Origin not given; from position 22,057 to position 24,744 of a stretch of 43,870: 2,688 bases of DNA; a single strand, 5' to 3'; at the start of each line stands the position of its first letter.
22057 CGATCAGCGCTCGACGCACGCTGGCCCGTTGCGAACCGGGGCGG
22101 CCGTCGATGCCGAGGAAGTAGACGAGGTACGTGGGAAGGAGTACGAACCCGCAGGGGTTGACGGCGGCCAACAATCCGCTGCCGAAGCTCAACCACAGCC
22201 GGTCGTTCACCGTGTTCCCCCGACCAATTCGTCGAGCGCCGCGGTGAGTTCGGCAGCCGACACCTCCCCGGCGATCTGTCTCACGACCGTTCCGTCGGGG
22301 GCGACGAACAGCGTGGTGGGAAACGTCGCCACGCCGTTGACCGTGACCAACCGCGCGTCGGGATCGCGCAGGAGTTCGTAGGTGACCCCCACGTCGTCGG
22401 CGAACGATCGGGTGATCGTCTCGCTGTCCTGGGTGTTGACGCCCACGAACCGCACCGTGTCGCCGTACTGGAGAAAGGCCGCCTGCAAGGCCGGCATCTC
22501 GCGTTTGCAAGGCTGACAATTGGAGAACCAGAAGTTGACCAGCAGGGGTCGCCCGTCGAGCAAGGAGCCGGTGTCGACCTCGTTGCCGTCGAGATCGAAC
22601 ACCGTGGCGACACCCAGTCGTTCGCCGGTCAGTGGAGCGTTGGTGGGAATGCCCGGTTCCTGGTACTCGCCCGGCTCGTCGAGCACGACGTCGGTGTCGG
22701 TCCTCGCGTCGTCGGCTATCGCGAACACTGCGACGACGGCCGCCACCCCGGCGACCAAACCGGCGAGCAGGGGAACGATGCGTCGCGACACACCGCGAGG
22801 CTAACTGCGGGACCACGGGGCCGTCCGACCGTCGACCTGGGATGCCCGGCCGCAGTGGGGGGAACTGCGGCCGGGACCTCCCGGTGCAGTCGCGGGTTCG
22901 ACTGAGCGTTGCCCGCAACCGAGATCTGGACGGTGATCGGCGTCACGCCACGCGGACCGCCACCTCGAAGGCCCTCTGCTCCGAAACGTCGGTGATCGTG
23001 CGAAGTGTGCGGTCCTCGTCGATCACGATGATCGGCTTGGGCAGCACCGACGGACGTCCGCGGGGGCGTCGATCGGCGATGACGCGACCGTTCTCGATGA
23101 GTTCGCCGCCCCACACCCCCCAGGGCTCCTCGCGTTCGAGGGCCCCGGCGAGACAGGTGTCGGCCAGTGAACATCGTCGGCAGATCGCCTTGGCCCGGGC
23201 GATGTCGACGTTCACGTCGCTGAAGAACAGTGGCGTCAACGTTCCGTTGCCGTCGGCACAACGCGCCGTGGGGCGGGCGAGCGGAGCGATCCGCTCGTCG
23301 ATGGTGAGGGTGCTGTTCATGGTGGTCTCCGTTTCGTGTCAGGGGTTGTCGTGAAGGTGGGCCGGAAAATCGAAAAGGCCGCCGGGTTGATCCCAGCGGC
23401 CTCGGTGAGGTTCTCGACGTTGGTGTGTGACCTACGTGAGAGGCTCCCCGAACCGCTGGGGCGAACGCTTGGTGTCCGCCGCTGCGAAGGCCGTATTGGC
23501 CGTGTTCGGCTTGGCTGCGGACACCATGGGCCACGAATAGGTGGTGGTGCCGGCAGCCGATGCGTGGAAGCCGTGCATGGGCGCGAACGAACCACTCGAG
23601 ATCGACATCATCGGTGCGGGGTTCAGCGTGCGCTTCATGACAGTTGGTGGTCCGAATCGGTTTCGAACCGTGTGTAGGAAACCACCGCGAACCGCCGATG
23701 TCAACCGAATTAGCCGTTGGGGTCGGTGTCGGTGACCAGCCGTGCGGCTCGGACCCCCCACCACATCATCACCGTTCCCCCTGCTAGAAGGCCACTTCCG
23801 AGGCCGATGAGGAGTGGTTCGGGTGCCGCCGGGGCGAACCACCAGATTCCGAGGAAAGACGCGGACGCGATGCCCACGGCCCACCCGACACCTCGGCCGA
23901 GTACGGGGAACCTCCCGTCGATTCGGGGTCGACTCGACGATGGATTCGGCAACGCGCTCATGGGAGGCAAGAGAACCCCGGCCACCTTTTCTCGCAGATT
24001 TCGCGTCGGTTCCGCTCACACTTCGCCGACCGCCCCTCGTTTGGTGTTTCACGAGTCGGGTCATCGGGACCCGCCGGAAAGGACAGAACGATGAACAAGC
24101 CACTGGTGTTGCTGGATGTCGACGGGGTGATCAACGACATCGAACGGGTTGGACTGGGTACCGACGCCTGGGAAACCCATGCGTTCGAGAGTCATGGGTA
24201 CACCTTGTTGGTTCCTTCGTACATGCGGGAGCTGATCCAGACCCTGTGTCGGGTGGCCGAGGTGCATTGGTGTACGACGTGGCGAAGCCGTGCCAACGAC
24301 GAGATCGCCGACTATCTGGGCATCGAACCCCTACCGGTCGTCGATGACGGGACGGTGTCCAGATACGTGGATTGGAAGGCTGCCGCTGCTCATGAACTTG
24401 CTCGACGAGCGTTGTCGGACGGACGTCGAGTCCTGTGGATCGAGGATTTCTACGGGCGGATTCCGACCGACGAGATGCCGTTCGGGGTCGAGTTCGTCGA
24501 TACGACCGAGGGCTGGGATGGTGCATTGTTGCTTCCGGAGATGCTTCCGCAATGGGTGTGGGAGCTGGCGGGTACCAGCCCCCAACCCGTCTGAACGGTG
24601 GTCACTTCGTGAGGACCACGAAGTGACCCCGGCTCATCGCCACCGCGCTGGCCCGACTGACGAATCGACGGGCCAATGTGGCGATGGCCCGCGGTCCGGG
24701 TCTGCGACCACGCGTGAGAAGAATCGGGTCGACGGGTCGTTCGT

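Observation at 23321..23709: whiB7 leader with uORF, antiterminator and intrinsic terminator: a ribosome-sensing attenuator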

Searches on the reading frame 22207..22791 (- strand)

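Call 3: search_protein_families(library=ncbifam, proteins=[window:22207-22791:-], max_evalue=0.01)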
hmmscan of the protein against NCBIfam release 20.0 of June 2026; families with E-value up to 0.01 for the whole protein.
window:22207-22791:- (194 aa): 11 families
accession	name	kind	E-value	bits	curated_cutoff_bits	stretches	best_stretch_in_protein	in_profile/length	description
NF002854.0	PRK03147.1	subfamily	5e-22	78.6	170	1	63-188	46-171/176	thiol-disulfide oxidoreductase ResA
TIGR00385.1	dsbE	subfamily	6.9e-13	48.5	123.15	1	73-185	56-166/173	DsbE family thiol:disulfide interchange protein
NF041202.1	StoA_CxxC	exception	1.9e-12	47.3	210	1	79-182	51-157/163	endospore biogenesis thiol-disulfide oxidoreductase StoA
NF047696.1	ThlDiSintTplARhiz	equivalog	8.8e-12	45.2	230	1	63-176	81-200/219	thiol:disulfide interchange protein TlpA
TIGR01068.1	thioredoxin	equivalog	3.3e-09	36.8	96.8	1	80-130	14-64/101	thioredoxin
NF047697.1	ThioredTrxAClost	equivalog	1.5e-08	34.8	140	1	70-125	7-62/105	thioredoxin TrxA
NF011941.0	PRK15412.1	equivalog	4.1e-08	33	359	1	66-179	54-165/185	thiol:disulfide interchange protein DsbE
NF008229.0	PRK10996.1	equivalog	4.3e-07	29.7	125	1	77-130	49-102/141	thioredoxin TrxC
NF041054.1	WAxxUGC_long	equivalog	4e-05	23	300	1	63-173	88-198/354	ResA-like WAxxUGC motif-containing protein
TIGR02740.1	TraF-like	hypoth_equivalog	0.0033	16.7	232.25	1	84-181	173-260/276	TraF-like protein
TIGR02738.1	TrbB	equivalog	0.0034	17.1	132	1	84-189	54-152/153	type-F conjugative transfer system pilin assembly thiol-disulfide isomerase TrbB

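Call 4: search_protein_families(library=pfam, proteins=[window:22207-22791:-], max_evalue=0.01)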
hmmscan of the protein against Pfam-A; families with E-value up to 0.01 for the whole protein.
window:22207-22791:- (194 aa): 6 families
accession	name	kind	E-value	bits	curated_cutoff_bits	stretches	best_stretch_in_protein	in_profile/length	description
PF00578.27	AhpC-TSA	-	9.1e-15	55.1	26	1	63-170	9-122/124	AhpC/TSA family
PF08534.16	Redoxin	-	1.5e-12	48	26.6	1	66-178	15-137/148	Redoxin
PF00085.26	Thioredoxin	-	2.8e-08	34.1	23.5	1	81-129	19-67/103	Thioredoxin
PF13905.12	Thioredoxin_8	-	5.1e-07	30.4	27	1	80-169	1-94/94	Thioredoxin-like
PF13098.12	Thioredoxin_2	-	8.3e-07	29.8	27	1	79-186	4-104/104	Thioredoxin-like domain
PF19457.4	DUF5994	-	0.0018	18.7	26.3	1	88-169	18-101/112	Family of unknown function (DUF5994)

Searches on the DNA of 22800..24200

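Call 5: search_rna_families(source=window, start=22800, end=24200, threshold=evalue, max_evalue=10)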
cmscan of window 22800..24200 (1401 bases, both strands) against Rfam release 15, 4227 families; matches with E-value up to 10: 9.
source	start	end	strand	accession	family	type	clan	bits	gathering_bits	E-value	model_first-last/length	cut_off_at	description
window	22837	22910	-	RF01066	6C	Cis-reg;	-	24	47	1.5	1-75/75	no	6C RNA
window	23201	23268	-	RF02873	AS-traI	Gene; antisense;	-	22.6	99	0.22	1-77/77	no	Antisense to traI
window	22825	22897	+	RF00957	mir-663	Gene; miRNA;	-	19.1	75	4.2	1-90/90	no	mir-663 microRNA precursor family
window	23803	23854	+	RF01131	sR47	Gene; snRNA; snoRNA; CD-box;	CL00132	18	40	0.18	1-55/55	no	Small nucleolar RNA sR47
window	23803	23854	+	RF01273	sR34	Gene; snRNA; snoRNA; CD-box;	-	16.7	40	4.1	1-54/54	no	Small nucleolar RNA sR34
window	23360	23482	-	RF01527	CrfA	Gene; sRNA;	-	16.6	38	3.4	1-136/136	no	Caulobacter sRNA CrfA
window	22945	23072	-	RF02605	scr5239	Gene; sRNA;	-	15.2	64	9.7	1-158/158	no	Streptomyces sRNA scr5239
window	23008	23036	+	RF01688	Actino-pnp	Cis-reg;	-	14.8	47.7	9.8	1-63/63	no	Actino-pnp RNA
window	23750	23793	-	RF02207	WT1-AS_5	Gene; lncRNA;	-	11.7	80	8.3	1-79/79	no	WT1 antisense RNA conserved region 5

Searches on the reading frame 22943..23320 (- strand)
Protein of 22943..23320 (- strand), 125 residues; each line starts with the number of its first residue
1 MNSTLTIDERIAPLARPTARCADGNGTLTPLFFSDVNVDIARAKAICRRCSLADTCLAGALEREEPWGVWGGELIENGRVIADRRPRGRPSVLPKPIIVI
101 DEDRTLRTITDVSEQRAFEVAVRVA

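Call 3: search_protein_families(library=ncbifam, proteins=[window:22943-23320:-], max_evalue=0.01)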
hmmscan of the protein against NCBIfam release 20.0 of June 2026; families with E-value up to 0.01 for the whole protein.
window:22943-23320:- (125 aa): 0 families

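Call 4: search_protein_families(library=pfam, proteins=[window:22943-23320:-], max_evalue=0.01)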
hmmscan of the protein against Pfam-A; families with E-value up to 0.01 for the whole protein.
window:22943-23320:- (125 aa): 1 family
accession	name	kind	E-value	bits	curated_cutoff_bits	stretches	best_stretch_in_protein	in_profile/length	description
PF02467.21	Whib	-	7e-13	49.4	23.6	1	19-72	5-56/65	Transcription factor WhiB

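Call 16: find_related_loci(query=window:22943-23320:-, collection=genome_contigs, flank=1500)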
Query window:22943-23320:- (125 aa) in genome_contigs; peptide patterns used: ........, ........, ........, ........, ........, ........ (x = any residue, [..] = any of these).
600 stretches matched a pattern (row limit reached: there are more); 397 encode a relative of the query (tblastn E <= 1e-3); the best 80 are kept; 80 distinct loci.
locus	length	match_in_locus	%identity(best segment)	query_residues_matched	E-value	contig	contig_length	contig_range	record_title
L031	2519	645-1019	97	1-125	1e-78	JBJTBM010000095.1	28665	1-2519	MAG: Acidimicrobiia bacterium isolate samp_4332_metabat2_21 samp_4332_824707, whole genome shotgun sequence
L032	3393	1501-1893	78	1-125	2e-63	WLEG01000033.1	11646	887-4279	MAG: Actinomycetota bacterium isolate UFOp-RE-18aug17-291 RE-18aug17-291-c33, whole genome shotgun sequence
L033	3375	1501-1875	78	1-119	2e-62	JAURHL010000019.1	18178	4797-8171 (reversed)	MAG: Acidimicrobiales bacterium isolate SFB_649D_50_51 NODE_19_length_18178_cov_2.629137, whole genome shotgun sequence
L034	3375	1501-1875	78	1-119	3e-62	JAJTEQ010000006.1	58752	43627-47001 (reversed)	MAG: Ilumatobacteraceae bacterium isolate 49624_E21 Sample_49624_scaffold_120, whole genome shotgun sequence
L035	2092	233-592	78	7-125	6e-62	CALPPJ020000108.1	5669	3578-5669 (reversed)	MAG: Bifidobacterium breve isolate HRS-ES8-bin-26 genome assembly, contig: HRS-ES8-C8173, whole genome shotgun sequence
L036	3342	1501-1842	78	11-125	1e-60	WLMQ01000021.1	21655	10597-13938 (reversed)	MAG: Actinomycetota bacterium isolate UFOp-RH-20apr16-347 RH-20apr16-347-c21, whole genome shotgun sequence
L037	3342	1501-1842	78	11-125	1e-60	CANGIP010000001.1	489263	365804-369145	MAG: Actinobacteria bacterium isolate Jr-28jun17-93 genome assembly, contig: Jr-28jun17-C9, whole genome shotgun sequenc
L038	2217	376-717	77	11-125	1e-60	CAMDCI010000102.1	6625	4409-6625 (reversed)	MAG: Bifidobacterium breve isolate ME-08apr19-108 genome assembly, contig: ME-08apr19-C26161, whole genome shotgun seque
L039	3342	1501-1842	78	11-125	9e-61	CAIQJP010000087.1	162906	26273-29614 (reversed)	MAG: uncultured actinobacterium isolate Kiruna3_bin-4227 genome assembly, contig: bin-4227:087/165, whole genome shotgun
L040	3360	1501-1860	77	7-125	2e-60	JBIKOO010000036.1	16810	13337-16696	MAG: Ilumatobacteraceae bacterium isolate ME2014-11-09_3300042907_group5_bin74 Rohwer_bin27_scaffold_1485_c1, whole geno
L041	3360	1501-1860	77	7-125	2e-60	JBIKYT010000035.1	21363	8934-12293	MAG: Ilumatobacteraceae bacterium isolate ME2015-10-15_3300034096_group6_bin169 Rohwer_bin30_scaffold_1096_c1, whole gen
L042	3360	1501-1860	77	7-125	9e-60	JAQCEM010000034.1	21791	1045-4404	MAG: Actinomycetota bacterium isolate casp40-mb.115 NODE_5731_length_21791_cov_0.344367, whole genome shotgun sequence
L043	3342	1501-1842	77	11-125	8e-60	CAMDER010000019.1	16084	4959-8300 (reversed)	MAG: Bifidobacterium breve isolate TE-11nov19-73 genome assembly, contig: TE-11nov19-C5694, whole genome shotgun sequenc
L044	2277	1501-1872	71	1-125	1e-55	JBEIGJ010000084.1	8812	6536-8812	MAG: Acidimicrobiaceae bacterium isolate Sample-102-S76-bin-127 Sample_102_S76-bin_127-k141_48009, whole genome shotgun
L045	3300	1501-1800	63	17-116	2e-40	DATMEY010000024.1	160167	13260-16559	MAG TPA_asm: Ilumatobacter sp. isolate SMAG_U13448 k141_64562, whole genome shotgun sequence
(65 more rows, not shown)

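Call 69: search_solved_structures(query=window:22943-23320:-, max_evalue=0.01, show_alignments=1)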
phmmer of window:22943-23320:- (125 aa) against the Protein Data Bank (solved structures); distinct sequences matched with E-value up to 0.01: 9.
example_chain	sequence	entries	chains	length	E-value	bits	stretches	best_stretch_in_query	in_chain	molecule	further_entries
7kif_Z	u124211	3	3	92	6.3e-18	68.2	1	4-91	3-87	Probable transcriptional regulator WhiB7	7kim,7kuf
7kug_A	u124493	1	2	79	9.1e-13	51.6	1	4-82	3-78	Probable transcriptional regulator WhiB7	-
8cyf_A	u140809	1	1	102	5.5e-07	32.9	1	41-85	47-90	Redox- and pH-responsive transcriptional regulator WhiB3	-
8cwr_A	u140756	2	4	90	8.6e-07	32.3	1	41-76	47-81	Redox- and pH-responsive transcriptional regulator WhiB3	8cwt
5oay_A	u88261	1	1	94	7.2e-06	29.3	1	37-87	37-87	Transcriptional regulator WhiB1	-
6ono_A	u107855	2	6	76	1.5e-05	28.2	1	37-82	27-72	Transcription regulator WhiB1 | Transcriptional regulator WhiB1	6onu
8dy7_H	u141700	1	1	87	4.5e-05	26.7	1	30-73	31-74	Transcriptional regulator WhiB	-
8dy9_H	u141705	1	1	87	4.8e-05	26.6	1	30-73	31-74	Transcriptional regulator WhiB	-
7f7n_A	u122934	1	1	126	5e-05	26.6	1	9-86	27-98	Transcriptional regulator WhiB4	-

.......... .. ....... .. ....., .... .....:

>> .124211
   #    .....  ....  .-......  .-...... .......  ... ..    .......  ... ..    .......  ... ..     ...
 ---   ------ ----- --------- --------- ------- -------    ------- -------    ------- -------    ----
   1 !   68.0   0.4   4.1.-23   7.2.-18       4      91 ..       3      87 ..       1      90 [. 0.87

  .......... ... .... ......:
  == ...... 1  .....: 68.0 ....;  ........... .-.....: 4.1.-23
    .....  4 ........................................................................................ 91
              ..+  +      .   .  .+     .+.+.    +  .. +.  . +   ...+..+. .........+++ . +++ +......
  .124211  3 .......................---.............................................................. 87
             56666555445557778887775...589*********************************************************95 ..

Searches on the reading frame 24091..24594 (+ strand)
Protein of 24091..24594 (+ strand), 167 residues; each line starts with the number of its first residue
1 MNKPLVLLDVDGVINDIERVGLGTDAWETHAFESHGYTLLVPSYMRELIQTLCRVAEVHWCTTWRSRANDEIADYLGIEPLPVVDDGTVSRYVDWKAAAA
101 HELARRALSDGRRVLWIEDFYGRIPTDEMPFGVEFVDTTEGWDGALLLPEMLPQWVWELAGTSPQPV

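Call 3: search_protein_families(library=ncbifam, proteins=[window:24091-24594:+], max_evalue=0.01)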
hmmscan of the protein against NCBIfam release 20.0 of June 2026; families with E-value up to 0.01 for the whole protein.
window:24091-24594:+ (167 aa): 0 families

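Call 4: search_protein_families(library=pfam, proteins=[window:24091-24594:+], max_evalue=0.01)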
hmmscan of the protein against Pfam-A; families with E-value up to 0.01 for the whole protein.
window:24091-24594:+ (167 aa): 1 family
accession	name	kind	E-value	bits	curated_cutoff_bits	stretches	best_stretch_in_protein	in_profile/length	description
PF18143.6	HAD_SAK_2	-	7.1e-05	23.6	27.5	1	5-119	1-111/139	HAD domain in Swiss Army Knife RNA repair proteins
